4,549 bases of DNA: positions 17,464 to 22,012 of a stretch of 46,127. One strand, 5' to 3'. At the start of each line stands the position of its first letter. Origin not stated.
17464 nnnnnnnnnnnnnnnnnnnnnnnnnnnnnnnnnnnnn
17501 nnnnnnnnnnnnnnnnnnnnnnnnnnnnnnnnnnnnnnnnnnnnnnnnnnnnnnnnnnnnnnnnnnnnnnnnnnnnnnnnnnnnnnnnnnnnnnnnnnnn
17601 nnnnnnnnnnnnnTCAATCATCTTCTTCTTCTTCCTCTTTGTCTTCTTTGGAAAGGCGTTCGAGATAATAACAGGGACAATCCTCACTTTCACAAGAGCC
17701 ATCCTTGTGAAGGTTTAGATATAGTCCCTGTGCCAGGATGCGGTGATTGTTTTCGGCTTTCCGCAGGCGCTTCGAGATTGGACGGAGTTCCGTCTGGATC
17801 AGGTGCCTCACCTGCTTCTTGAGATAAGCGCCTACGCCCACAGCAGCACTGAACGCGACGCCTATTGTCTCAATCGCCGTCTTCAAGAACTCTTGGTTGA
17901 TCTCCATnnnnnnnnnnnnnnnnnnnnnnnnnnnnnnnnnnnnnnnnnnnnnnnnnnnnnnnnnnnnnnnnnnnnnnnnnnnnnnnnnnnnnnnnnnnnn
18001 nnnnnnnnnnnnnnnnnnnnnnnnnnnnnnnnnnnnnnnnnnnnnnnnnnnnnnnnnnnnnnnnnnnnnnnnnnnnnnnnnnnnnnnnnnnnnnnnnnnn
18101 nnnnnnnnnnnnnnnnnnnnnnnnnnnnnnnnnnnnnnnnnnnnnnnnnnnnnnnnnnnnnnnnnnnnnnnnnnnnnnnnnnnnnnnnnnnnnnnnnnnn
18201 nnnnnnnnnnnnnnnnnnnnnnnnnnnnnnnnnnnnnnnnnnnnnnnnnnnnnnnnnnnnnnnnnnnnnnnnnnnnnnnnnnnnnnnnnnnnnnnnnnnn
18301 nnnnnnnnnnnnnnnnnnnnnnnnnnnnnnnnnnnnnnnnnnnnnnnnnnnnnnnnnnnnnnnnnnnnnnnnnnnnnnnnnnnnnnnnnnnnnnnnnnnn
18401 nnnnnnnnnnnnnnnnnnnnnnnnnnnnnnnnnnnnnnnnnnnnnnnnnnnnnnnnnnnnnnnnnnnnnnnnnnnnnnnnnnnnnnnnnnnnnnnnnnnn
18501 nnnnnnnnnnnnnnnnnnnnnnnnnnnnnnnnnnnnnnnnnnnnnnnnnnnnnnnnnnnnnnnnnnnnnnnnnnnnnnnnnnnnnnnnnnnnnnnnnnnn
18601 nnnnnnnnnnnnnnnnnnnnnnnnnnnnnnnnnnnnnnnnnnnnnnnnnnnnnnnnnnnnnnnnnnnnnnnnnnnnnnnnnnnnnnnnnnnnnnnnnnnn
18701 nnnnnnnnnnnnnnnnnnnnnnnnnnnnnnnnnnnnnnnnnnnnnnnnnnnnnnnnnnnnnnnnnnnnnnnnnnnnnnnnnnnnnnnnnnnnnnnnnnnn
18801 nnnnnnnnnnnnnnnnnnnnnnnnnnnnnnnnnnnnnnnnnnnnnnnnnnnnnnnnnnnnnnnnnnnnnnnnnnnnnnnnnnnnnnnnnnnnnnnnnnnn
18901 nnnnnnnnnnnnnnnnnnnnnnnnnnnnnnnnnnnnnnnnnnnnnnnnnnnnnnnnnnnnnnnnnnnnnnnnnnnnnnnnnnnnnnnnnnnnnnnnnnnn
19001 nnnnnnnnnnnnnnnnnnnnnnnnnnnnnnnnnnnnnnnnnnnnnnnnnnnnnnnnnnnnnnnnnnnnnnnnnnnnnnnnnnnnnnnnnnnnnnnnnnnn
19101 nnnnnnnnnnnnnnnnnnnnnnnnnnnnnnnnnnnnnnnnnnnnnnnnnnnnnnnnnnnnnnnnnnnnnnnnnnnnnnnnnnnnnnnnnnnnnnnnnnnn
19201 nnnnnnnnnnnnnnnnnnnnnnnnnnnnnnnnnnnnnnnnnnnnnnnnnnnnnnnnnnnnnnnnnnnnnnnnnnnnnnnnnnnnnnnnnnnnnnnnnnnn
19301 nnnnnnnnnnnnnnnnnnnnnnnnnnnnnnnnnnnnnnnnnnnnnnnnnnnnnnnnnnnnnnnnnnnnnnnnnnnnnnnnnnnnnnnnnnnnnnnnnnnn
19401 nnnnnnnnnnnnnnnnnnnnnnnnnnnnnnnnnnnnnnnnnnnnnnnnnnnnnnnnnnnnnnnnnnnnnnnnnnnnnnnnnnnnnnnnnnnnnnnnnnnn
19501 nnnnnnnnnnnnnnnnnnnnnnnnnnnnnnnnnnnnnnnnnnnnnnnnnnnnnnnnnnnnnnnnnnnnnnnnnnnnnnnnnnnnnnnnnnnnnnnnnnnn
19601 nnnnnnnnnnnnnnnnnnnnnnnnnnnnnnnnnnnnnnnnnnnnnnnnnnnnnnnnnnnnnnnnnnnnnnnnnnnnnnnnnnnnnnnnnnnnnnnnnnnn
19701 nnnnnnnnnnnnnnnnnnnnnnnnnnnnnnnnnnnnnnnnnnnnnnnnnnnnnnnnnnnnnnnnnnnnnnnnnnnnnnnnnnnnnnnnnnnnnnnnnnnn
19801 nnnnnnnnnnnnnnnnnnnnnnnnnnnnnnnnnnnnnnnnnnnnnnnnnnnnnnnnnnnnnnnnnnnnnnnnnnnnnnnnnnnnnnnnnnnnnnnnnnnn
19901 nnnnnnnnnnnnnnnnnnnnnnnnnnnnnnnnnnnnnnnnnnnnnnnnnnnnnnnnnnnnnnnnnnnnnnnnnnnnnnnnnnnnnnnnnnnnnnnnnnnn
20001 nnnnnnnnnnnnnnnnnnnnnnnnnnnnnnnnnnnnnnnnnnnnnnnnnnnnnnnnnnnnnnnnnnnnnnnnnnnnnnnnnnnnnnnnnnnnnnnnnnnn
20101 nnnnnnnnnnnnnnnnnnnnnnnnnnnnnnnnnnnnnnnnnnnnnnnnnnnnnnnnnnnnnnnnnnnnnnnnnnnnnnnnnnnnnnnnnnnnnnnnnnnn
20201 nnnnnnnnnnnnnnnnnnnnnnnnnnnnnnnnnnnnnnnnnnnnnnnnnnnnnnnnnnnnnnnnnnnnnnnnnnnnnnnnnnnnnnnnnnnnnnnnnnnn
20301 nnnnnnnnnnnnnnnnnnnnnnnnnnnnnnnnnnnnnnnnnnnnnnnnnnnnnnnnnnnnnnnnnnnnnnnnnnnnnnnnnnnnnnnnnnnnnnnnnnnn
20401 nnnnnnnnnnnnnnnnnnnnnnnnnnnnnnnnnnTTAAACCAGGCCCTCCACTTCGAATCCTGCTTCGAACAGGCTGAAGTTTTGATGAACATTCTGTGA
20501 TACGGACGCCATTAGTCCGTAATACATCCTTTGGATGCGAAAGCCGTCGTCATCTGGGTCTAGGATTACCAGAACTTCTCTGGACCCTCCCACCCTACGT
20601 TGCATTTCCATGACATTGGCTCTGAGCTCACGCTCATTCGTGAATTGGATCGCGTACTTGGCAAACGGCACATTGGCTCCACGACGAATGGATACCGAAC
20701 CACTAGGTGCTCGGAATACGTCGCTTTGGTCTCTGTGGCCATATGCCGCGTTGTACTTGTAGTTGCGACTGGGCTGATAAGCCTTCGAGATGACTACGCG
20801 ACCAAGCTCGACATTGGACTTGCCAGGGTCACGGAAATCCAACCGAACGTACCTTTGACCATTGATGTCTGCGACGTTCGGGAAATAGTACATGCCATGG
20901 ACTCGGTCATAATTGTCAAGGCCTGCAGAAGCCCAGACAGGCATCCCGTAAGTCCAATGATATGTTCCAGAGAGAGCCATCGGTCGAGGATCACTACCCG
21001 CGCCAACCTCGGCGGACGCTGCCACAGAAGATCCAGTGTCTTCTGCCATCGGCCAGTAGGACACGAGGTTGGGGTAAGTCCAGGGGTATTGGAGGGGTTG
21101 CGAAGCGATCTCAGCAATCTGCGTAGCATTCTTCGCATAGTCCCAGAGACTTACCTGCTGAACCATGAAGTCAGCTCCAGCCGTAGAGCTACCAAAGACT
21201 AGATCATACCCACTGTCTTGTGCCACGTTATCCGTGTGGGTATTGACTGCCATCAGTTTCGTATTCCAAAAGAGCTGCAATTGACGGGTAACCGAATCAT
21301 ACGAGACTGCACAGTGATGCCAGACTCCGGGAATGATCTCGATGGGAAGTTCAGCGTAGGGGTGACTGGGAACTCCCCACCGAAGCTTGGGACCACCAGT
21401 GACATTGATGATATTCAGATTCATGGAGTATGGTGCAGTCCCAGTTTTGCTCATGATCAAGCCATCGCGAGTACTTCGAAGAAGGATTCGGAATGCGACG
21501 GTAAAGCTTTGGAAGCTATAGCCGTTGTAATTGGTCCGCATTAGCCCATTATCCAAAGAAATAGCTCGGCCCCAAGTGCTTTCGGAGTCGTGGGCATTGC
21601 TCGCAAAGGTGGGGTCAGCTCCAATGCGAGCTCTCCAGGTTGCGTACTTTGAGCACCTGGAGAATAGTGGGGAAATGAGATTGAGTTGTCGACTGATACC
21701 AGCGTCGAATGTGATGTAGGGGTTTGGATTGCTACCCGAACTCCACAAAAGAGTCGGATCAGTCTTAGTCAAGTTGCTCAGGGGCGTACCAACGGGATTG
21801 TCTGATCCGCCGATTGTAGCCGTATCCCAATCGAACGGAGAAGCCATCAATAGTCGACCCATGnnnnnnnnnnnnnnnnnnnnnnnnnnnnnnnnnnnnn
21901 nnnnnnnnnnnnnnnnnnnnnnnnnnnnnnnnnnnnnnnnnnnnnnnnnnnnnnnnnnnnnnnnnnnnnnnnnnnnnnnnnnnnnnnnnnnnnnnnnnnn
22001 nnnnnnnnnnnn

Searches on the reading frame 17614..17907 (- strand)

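Call 55: search_protein_families(library=pfam, proteins=[window:17614-17907:-], max_evalue=0.01)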
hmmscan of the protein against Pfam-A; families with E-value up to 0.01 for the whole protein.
window:17614-17907:- (97 aa): 1 family
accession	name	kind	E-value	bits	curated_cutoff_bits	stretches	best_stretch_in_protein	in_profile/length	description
PF14260.11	zf-C4pol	-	0.0051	17.5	28.9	1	62-81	49-68/70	C4-type zinc-finger of DNA polymerase delta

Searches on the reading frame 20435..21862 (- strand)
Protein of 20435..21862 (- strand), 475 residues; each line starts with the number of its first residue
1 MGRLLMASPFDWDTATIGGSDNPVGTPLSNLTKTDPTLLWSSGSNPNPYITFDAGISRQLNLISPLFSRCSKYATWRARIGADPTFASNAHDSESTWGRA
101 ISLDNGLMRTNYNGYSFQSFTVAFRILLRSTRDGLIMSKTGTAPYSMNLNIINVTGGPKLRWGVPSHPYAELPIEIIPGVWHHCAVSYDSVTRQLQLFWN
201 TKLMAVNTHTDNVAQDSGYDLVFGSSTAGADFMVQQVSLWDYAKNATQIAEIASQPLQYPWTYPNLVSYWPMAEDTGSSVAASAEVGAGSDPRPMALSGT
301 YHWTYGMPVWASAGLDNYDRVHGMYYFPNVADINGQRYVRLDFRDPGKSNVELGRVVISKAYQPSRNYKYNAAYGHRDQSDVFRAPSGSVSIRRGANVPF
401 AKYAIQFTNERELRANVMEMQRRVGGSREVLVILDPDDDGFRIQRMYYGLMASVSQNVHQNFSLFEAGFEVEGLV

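Call 55: search_protein_families(library=pfam, proteins=[window:20435-21862:-], max_evalue=0.01)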
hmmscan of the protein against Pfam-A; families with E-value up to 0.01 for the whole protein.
window:20435-21862:- (475 aa): 1 family
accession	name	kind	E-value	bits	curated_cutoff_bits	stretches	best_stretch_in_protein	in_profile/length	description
PF13385.13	Laminin_G_3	-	1.5e-12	48.4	27.6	1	116-250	15-151/151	Concanavalin A-like lectin/glucanases superfamily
